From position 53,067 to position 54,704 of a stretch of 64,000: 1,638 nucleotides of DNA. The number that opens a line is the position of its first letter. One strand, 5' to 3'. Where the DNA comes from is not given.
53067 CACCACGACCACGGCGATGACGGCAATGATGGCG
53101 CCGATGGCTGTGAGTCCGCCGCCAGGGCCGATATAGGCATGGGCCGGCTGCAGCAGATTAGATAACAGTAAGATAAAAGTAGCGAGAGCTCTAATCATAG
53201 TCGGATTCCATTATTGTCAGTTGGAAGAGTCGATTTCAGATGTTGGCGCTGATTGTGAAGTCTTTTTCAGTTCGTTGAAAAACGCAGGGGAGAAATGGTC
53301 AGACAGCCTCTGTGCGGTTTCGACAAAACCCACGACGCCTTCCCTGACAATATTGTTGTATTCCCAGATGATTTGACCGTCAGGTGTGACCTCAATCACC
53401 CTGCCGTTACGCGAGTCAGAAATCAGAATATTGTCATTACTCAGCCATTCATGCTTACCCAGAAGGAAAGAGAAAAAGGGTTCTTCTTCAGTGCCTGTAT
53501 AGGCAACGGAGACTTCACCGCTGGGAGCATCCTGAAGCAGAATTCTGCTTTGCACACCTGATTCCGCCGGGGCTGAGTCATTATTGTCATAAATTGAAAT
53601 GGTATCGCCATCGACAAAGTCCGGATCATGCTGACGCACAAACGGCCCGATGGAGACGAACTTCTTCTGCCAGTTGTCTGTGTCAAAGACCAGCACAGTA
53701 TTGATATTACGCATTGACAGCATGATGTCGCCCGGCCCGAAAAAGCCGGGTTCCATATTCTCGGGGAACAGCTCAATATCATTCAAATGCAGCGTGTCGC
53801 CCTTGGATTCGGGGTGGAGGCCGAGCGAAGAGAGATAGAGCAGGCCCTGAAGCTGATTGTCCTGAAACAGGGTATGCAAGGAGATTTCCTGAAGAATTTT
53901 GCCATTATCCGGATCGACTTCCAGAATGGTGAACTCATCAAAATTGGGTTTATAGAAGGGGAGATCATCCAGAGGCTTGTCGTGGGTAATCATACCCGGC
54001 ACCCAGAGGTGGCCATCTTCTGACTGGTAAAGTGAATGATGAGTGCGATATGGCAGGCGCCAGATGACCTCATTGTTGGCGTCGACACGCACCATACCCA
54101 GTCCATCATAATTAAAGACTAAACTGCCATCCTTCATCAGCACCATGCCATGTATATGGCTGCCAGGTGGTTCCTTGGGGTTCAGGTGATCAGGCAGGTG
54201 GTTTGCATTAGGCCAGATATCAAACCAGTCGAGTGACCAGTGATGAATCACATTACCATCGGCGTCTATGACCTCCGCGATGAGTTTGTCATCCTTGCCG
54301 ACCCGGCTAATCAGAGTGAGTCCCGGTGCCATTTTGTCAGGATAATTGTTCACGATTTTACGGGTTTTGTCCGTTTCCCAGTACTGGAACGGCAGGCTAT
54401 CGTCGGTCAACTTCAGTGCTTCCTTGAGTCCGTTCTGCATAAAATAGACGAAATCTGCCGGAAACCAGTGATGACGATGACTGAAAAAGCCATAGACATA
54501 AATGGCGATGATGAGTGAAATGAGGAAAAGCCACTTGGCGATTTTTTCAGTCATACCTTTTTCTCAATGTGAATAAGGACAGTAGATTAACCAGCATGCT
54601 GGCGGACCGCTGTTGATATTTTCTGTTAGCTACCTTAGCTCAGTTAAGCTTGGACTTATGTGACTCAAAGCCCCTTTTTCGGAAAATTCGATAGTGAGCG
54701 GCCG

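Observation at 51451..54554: Three-gene module pairing a cytoplasm-facing PAPS-type sulfotransferase with a periplasm-facing ASST-like enzyme: candidate trans-membrane sulfuryl relay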

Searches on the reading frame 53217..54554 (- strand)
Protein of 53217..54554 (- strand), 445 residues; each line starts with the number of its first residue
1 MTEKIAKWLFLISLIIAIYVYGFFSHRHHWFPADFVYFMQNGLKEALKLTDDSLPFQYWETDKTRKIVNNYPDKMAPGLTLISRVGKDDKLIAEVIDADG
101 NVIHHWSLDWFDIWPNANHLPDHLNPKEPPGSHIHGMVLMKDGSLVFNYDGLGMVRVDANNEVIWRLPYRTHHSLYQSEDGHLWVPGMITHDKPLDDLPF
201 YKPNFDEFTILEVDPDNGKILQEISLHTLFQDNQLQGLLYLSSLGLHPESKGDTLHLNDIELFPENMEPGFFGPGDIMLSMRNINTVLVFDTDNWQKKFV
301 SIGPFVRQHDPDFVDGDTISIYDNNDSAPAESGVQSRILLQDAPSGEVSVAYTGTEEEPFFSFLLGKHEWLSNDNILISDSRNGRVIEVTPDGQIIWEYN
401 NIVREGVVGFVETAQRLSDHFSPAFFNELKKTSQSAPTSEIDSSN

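Call 3: search_protein_families(library=pfam, proteins=[window:53217-54554:-], max_evalue=0.1)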
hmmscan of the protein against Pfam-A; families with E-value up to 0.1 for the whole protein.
window:53217-54554:- (445 aa): 2 families
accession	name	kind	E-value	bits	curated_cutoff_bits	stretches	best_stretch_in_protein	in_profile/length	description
PF14269.12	Arylsulfotran_2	-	2.6e-32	112.8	27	1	137-401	2-300/301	Arylsulfotransferase (ASST)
PF05935.17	Arylsulfotrans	-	1.8e-10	40.9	24.2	1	68-293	5-205/374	Arylsulfotransferase (ASST)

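Call 4: search_protein_families(library=ncbifam, proteins=[window:53217-54554:-], max_evalue=0.1)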
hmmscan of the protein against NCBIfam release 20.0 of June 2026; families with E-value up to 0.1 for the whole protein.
window:53217-54554:- (445 aa): 0 families

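Call 5: find_homologous_proteins(query=window:53217-54554:-)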
Query window:53217-54554:- (445 aa): 423 proteins with E <= 0.001 among 4908 candidates; the best 120 are listed.
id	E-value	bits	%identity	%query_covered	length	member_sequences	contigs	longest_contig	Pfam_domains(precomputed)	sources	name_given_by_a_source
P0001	0.0e+0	1040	100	100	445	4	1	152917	PF14269.13,PF05935.18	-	-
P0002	7.5e-283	956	91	100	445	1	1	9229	PF14269.13,PF05935.18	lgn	-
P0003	3.7e-269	911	89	97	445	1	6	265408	PF14269.13,PF05935.18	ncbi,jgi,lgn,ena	-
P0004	3.7e-264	895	86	100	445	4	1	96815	PF14269.13,PF05935.18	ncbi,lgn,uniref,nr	ncbi:arylsulfotransferase family protein [Methylophaga sp.]|uniref:arylsulfotransferase family prote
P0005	6.6e-257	871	83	100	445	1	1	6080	PF14269.13,PF05935.18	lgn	-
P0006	2.7e-219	747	72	99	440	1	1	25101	PF14269.13,PF05935.18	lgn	-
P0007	3.4e-217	740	71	99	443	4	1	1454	PF14269.13,PF05935.18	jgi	jgi:hypothetical protein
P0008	6.0e-197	673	64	100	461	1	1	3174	PF14269.13,PF05935.18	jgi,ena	jgi:hypothetical protein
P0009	2.1e-184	632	59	100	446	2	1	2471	PF14269.13,PF05935.18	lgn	-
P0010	1.4e-160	553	54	96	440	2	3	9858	PF14269.13,PF05935.18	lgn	-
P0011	2.6e-134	467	48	97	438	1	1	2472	PF14269.13,PF05935.18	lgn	-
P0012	6.9e-133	462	46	93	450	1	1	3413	PF14269.13,PF05935.18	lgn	-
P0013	1.3e-132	461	47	97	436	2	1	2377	PF14269.13,PF05935.18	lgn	-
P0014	1.5e-131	457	45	96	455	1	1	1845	PF14269.13,PF05935.18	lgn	-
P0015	5.3e-131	456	48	96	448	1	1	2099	PF14269.13,PF05935.18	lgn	-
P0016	1.0e-129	451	46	98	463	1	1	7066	PF14269.13,PF05935.18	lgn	-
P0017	1.4e-129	451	45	100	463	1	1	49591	PF14269.13,PF05935.18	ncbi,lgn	ncbi:MAG TPA: arylsulfotransferase family protein [Opitutaceae bacterium]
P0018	5.5e-129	449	45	99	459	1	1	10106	PF14269.13,PF05935.18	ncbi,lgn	-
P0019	2.3e-128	447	46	95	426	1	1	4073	PF14269.13,PF05935.18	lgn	-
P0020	5.0e-128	446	45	99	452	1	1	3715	PF14269.13,PF05935.18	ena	-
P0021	1.7e-127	444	45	98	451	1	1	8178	PF14269.13,PF05935.18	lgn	-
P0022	1.7e-127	444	46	97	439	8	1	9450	PF14269.13,PF05935.18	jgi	jgi:hypothetical protein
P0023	2.1e-127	444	51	86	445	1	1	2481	PF14269.13,PF05935.18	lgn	-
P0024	3.1e-127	443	46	98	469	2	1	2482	PF14269.13,PF05935.18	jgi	jgi:hypothetical protein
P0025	5.4e-127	442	45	96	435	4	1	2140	PF14269.13,PF05935.18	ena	-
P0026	6.4e-127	442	44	94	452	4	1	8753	PF14269.13,PF05935.18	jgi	jgi:hypothetical protein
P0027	7.4e-127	442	47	93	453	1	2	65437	PF14269.13,PF05935.18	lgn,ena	-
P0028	3.8e-126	440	42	98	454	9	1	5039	PF14269.13,PF05935.18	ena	-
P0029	4.7e-126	439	45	98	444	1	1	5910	PF14269.13,PF05935.18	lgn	-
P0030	8.2e-126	439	44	98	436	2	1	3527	PF14269.13,PF05935.18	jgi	jgi:hypothetical protein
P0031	9.9e-126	438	46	97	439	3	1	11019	PF14269.13,PF05935.18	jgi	jgi:hypothetical protein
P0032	1.3e-125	438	48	96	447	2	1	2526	PF14269.13,PF05935.18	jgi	-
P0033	2.9e-125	437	43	99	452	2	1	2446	PF14269.13,PF05935.18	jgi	jgi:hypothetical protein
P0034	7.6e-125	435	45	96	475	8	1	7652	PF14269.13,PF05935.18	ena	-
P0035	1.0e-124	435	49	87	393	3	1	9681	PF14269.13,PF05935.18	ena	-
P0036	1.1e-124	435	44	98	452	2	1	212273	PF14269.13,PF05935.18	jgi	jgi:hypothetical protein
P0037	1.5e-124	434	48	99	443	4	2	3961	PF14269.13,PF05935.18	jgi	-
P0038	1.8e-124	434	45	95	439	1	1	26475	PF14269.13,PF05935.18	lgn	-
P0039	2.3e-124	434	44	96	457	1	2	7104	PF14269.13,PF05935.18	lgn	-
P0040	4.2e-124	433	45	97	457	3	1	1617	PF14269.13,PF05935.18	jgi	jgi:hypothetical protein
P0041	1.8e-123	431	45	97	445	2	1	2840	PF14269.13,PF05935.18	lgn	-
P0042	1.9e-123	431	49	86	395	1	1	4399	PF14269.13,PF05935.18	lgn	-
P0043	2.3e-123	431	45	96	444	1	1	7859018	PF14269.13,PF05935.18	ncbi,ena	-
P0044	2.7e-123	430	44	98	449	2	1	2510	PF14269.13,PF05935.18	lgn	-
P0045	2.9e-123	430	45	98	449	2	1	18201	PF14269.13,PF05935.18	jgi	jgi:hypothetical protein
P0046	7.2e-123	429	45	95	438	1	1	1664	PF14269.13,PF05935.18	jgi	jgi:hypothetical protein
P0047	7.8e-123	429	45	98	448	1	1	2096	PF14269.13,PF05935.18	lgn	-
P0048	9.4e-123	428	46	95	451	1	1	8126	PF14269.13,PF05935.18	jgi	-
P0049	1.2e-122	428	47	96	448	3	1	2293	PF14269.13,PF05935.18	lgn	-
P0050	1.5e-122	428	45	96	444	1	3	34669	PF14269.13,PF05935.18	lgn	-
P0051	1.6e-122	428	42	93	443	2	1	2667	PF14269.13,PF05935.18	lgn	-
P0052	1.7e-122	428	46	94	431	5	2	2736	PF14269.13,PF05935.18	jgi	jgi:hypothetical protein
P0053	1.9e-122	427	43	97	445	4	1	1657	PF14269.13,PF05935.18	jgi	jgi:Arylsulfotransferase (ASST)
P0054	4.2e-122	426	47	95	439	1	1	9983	PF14269.13,PF05935.18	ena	-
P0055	4.8e-122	426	44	100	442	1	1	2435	PF14269.13,PF05935.18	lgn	-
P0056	7.6e-122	425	45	95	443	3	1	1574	PF14269.13,PF05935.18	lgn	-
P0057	2.1e-121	424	46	96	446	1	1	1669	PF14269.13,PF05935.18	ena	-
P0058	2.8e-121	424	45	95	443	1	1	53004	PF14269.13,PF05935.18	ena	-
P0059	3.5e-121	423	44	98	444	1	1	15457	PF14269.13,PF05935.18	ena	-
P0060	6.5e-121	422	43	97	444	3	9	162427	PF14269.13,PF05935.18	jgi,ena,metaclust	metaclust:\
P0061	6.6e-121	422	46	96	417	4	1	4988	PF14269.13,PF05935.18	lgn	-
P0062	8.3e-121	422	43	98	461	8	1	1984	PF14269.13,PF05935.18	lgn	-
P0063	1.3e-120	421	45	96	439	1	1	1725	PF14269.13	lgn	-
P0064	2.5e-120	420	43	97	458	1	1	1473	PF14269.13,PF05935.18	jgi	jgi:hypothetical protein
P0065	2.6e-120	420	45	96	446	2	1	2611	PF14269.13,PF05935.18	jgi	-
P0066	3.2e-120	420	43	96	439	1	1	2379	PF14269.13,PF05935.18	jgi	jgi:hypothetical protein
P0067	6.5e-120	419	43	98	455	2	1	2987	PF14269.13,PF05935.18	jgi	jgi:hypothetical protein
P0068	1.3e-119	418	45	95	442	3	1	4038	PF14269.13,PF05935.18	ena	-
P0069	2.0e-119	417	42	98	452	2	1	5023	PF14269.13,PF05935.18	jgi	jgi:hypothetical protein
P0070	2.0e-119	417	44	95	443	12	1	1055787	PF14269.13,PF05935.18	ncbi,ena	-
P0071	2.9e-119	417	44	97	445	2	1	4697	PF14269.13,PF05935.18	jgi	-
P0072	3.2e-119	417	47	94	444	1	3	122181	PF14269.13,PF05935.18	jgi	jgi:hypothetical protein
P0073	6.1e-119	416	43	97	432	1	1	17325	PF14269.13,PF05935.18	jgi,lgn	jgi:hypothetical protein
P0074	1.2e-118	415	43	98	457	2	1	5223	PF14269.13,PF05935.18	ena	-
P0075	1.5e-118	415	43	96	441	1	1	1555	PF14269.13,PF05935.18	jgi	jgi:Arylsulfotransferase (ASST)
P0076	1.7e-118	414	44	96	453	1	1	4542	PF14269.13,PF05935.18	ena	-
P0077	1.8e-118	414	47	96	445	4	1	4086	PF14269.13,PF05935.18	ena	-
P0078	2.1e-118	414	43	98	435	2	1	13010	PF14269.13,PF05935.18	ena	-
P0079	3.0e-118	414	41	100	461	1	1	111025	PF14269.13,PF05935.18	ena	-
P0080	4.3e-118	413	45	96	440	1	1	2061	PF14269.13,PF05935.18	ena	-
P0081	4.4e-118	413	43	97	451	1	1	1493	PF14269.13,PF05935.18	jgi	jgi:arylsulfotransferase ASST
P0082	5.1e-118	413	45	96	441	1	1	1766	PF14269.13,PF05935.18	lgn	-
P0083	9.3e-118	412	42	95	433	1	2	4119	PF14269.13,PF05935.18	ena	-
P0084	9.4e-118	412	45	95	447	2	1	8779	PF14269.13,PF05935.18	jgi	jgi:hypothetical protein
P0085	9.5e-118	412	44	96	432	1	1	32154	PF14269.13,PF05935.18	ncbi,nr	ncbi:MAG: hypothetical protein GY774_39620 [Planctomycetes bacterium]|nr:hypothetical protein [Planc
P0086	1.5e-117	411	44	97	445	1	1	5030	PF14269.13,PF05935.18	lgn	-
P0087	2.0e-117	411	44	97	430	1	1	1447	PF14269.13,PF05935.18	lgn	-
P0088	2.1e-117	411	43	97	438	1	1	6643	PF14269.13,PF05935.18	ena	-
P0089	2.5e-117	411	43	98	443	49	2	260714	PF14269.13,PF05935.18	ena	-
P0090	2.9e-117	410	44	96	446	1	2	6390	PF14269.13,PF05935.18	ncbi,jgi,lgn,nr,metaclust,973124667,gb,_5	ncbi:MAG TPA: hypothetical protein DCP10_10915 [Bacteroidales bacterium]|nr:hypothetical protein [Ba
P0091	3.9e-117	410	44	96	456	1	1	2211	PF14269.13,PF05935.18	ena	-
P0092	3.9e-117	410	43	98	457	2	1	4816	PF14269.13,PF05935.18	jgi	jgi:hypothetical protein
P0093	4.6e-117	410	41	98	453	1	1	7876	PF14269.13,PF05935.18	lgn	-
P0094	4.7e-117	410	44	97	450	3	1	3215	PF14269.13,PF05935.18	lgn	-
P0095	5.5e-117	409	44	99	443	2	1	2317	PF14269.13,PF05935.18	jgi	jgi:hypothetical protein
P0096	6.8e-117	409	45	96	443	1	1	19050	PF14269.13,PF05935.18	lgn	-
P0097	7.0e-117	409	43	93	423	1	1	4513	PF14269.13,PF05935.18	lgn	-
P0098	8.3e-117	409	44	97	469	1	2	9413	PF14269.13,PF05935.18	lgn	-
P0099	9.6e-117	409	44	94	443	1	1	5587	PF14269.13,PF05935.18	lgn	-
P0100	1.5e-116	408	45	96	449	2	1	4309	PF14269.13,PF05935.18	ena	-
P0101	1.6e-116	408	44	95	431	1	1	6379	PF14269.13,PF05935.18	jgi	jgi:hypothetical protein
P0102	2.2e-116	407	41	97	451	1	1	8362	PF14269.13,PF05935.18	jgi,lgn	jgi:hypothetical protein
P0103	2.5e-116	407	44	97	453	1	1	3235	PF14269.13,PF05935.18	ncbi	ncbi:arylsulfotransferase family protein [Chloroflexota bacterium]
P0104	2.6e-116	407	47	90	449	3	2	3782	PF14269.13,PF05935.18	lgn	-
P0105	3.7e-116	407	44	97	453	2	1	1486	PF14269.13,PF05935.18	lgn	-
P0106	4.1e-116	407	42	98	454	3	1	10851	PF14269.13,PF05935.18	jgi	jgi:hypothetical protein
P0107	4.3e-116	407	44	96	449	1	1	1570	PF14269.13,PF05935.18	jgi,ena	-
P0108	4.6e-116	406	43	96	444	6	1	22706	PF14269.13,PF05935.18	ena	-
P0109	5.0e-116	406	44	96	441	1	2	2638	PF14269.13,PF05935.18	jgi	-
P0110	5.2e-116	406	44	95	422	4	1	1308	PF14269.13,PF05935.18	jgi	jgi:hypothetical protein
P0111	1.2e-115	405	44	98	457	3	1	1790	PF14269.13,PF05935.18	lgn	-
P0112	1.2e-115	405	43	97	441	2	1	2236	PF14269.13,PF05935.18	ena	-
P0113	1.2e-115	405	41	97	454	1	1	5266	PF14269.13,PF05935.18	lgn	-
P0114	1.7e-115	405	42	96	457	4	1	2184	PF14269.13,PF05935.18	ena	-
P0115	2.4e-115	404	45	89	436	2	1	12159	PF14269.13,PF05935.18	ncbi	-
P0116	2.5e-115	404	41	96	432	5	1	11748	PF14269.13,PF05935.18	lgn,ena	-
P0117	2.6e-115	404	44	97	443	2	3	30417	PF14269.13,PF05935.18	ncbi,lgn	-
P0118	3.2e-115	404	41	94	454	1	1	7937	PF14269.13,PF05935.18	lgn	-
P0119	3.2e-115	404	45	96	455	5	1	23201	PF14269.13,PF05935.18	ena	-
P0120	3.5e-115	404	42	99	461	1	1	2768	PF14269.13,PF05935.18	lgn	-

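Call 6: search_solved_structures(query=window:53217-54554:-, max_evalue=1, show_alignments=2)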
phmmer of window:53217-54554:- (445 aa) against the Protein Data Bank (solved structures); distinct sequences matched with E-value up to 1: 1.
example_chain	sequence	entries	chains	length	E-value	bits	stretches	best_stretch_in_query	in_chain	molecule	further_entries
2iy9_A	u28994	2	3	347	0.74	11.7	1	80-145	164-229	SUBA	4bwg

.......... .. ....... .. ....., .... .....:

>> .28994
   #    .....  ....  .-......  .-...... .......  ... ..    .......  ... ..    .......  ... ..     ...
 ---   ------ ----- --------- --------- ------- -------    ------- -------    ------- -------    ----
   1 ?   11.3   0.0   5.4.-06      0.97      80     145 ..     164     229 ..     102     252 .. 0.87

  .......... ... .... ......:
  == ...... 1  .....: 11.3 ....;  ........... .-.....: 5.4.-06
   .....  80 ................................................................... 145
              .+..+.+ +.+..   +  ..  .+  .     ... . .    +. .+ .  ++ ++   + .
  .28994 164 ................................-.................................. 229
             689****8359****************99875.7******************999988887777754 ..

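Call 9: find_related_loci(query=A1, collection=genome_contigs, flank=10000)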
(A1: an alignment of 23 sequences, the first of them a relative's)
Query A1 (445 aa) in genome_contigs; peptide patterns used: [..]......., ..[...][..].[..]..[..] (x = any residue, [..] = any of these).
313 stretches matched a pattern; 163 encode a relative of the query (tblastn E <= 1e-3); the best 80 are kept; 79 distinct loci.
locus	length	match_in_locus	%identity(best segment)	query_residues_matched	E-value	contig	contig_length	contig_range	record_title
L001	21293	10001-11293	89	1-431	0e+0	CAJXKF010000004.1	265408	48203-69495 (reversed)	MAG TPA_asm: uncultured Methylophaga sp. isolate SRR6201692_bin.25_MetaBAT_v2.12.1_MAG genome assembly, contig: NODE_56_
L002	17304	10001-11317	70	1-439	0e+0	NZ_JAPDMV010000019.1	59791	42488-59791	Methylophaga sp. OBS4 NODE_29_length_59791_cov_6.326361, whole genome shotgun sequence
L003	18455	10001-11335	86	1-445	0e+0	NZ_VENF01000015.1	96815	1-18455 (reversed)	MAG: Methylophaga sp. isolate MES2 c_000000000213, whole genome shotgun sequence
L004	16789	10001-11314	42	1-438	2e-129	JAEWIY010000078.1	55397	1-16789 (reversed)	MAG: Verrucomicrobia bacterium isolate OH_PBrB_131 k127_327093, whole genome shotgun sequence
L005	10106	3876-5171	45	5-436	1e-129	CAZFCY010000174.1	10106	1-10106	MAG TPA_asm: uncultured Opitutaceae bacterium isolate SRP344714_co1_415 genome assembly, contig: NODE_12056_length_10106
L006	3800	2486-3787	46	9-443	4e-130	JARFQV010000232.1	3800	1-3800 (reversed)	MAG: Pseudomonadota bacterium isolate MAG_Ve_Sed_33 k141_1999701, whole genome shotgun sequence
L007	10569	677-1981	45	3-434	7e-127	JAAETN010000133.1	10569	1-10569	MAG: Maribacter sp. isolate Vin_8 VinG_CONTIG583955, whole genome shotgun sequence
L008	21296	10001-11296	44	13-438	5e-124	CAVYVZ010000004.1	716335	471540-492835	MAG: uncultured Acidobacteriota bacterium isolate MFD09206.bin.2.2 genome assembly, contig: contig_1915, whole genome sh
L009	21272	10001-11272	44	2-425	1e-120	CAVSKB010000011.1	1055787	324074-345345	MAG: uncultured Gammaproteobacteria bacterium isolate MFD09212.bin.2.99 genome assembly, contig: contig_3840, whole geno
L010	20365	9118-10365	44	3-417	1e-120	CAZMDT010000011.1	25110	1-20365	MAG TPA_asm: uncultured Planctomycetaceae bacterium isolate SRP185410_co2_16 genome assembly, contig: NODE_2209_length_2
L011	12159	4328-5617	43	4-435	9e-120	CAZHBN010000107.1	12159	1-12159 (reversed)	MAG TPA_asm: uncultured Ectothiorhodospiraceae bacterium isolate SRP304980_co2_82 genome assembly, contig: NODE_3695_len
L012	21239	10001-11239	45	9-419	7e-120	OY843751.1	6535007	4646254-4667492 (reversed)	MAG: bacterium isolate b30a01c4-1b05-4824-9cfb-695b8dd4f705 genome assembly, chromosome: 1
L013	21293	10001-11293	42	6-434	1e-119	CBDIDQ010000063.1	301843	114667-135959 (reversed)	MAG: Alteromonadaceae bacterium isolate f75c2a94-abb4-46c5-8828-5dbafff39e76 genome assembly, contig: contig_63, whole g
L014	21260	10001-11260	44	9-426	6e-119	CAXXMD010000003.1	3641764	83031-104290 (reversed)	MAG: bacterium isolate 34b47f7c-149a-4d63-8646-7cec6dbf5787 genome assembly, contig: contig_3, whole genome shotgun sequ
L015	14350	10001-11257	43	1-422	6e-119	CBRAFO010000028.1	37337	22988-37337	MAG TPA_asm: uncultured Opitutaceae bacterium isolate SRR11839387_concoct_9 genome assembly, contig: ERZ27397406.262, wh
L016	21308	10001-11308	44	2-439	3e-118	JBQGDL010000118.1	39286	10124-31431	MAG: Steroidobacteraceae bacterium isolate FBaNitSoil1_10 FBaNitSoil1_contig118, whole genome shotgun sequence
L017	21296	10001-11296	42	3-436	9e-118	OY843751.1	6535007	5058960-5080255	MAG: bacterium isolate b30a01c4-1b05-4824-9cfb-695b8dd4f705 genome assembly, chromosome: 1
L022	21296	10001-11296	42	3-436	9e-117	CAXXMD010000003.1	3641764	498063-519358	MAG: bacterium isolate 34b47f7c-149a-4d63-8646-7cec6dbf5787 genome assembly, contig: contig_3, whole genome shotgun sequ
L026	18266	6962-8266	42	2-427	8e-115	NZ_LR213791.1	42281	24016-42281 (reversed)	Hyella patelloides LEGE 07179 isolate 1, whole genome shotgun sequence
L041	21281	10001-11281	45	2-428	6e-125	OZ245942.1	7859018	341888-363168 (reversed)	MAG: Cyclobacteriaceae bacterium isolate d64f6be0-ca85-411b-9194-a2fe2d2d5358 genome assembly, chromosome: 1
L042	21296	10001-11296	43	5-435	5e-112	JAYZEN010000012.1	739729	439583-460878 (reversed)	MAG: Pseudomonadota bacterium isolate XB_MAG143 DB_MAG143_0012, whole genome shotgun sequence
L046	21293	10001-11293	43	7-433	7e-110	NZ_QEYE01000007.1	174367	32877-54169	Maritimibacter sp. 55A14 contig7, whole genome shotgun sequence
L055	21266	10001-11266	43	3-433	1e-108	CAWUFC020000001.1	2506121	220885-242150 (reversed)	MAG: Halieaceae bacterium isolate 5b87221c-c285-40f0-8db9-9bb7071d1699 genome assembly, contig: contig_1, whole genome s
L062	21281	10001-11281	39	10-440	5e-101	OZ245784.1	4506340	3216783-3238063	MAG: Halioglobus sp. isolate 6e664e2f-5aea-400d-8426-2e5d5b195c48 genome assembly, chromosome: 1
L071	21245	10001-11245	38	11-428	3e-91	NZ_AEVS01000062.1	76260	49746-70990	Vibrio brasiliensis LMG 20546 VIBR0546_35, whole genome shotgun sequence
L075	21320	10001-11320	35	1-433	2e-83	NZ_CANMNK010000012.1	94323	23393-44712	Uncultured Roseobacter sp. isolate 908.fasta NODE_12, whole genome shotgun sequence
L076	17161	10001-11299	35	8-434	3e-82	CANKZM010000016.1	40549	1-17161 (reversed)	uncultured Roseobacter sp. isolate 2-619.fasta genome assembly, contig: NODE_16, whole genome shotgun sequence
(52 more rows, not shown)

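Call 19: predict_structure(alignment_id=A1)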
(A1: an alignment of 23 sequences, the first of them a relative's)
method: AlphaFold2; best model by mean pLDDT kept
length: 445 residues; sequences in the alignment: 23
mean_pLDDT: 87.4   pTM: 0.81
mean pLDDT of the five models: 87.4, 86.8, 86.1, 86.0, 85.5
residues with pLDDT >= 90: 258; 70-90: 155; 50-70: 23; < 50: 9
segments of 3 or more residues with pLDDT < 50: 437-445
pLDDT, mean of each block of 10 residues (from residue 1): 88 92 79 72 65 78 92 93 91 95 94 89 86 89 95 94 95 90 95 90 93 97 96 91 76 88 90 94 90 95 74 85 78 85 92 85 81 93 92 94 93 93 92 60 35
secondary structure, 60 per line:
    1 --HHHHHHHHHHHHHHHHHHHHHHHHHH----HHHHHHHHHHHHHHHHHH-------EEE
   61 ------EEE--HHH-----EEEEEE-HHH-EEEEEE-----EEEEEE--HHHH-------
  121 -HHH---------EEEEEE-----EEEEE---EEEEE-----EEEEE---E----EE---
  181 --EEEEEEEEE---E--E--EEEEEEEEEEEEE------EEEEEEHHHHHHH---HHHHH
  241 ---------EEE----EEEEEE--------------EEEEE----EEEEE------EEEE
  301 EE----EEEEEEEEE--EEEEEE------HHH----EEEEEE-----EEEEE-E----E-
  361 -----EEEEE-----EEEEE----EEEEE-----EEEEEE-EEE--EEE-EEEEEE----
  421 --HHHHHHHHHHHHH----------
elements in order: H3-28 H33-50 E58-60 E67-69 E80-85 E91-96 E102-107 H110-113 E134-139 E145-149 E153-157 E163-167 E183-191 E201-213 E220-225 H226-232 H236-240 E250-252 E257-262 E277-281 E286-290 E297-302 E307-315 E318-323 E337-342 E348-352 E366-370 E376-380 E385-389 E395-400 E402-404 E407-409 E411-416 H423-435
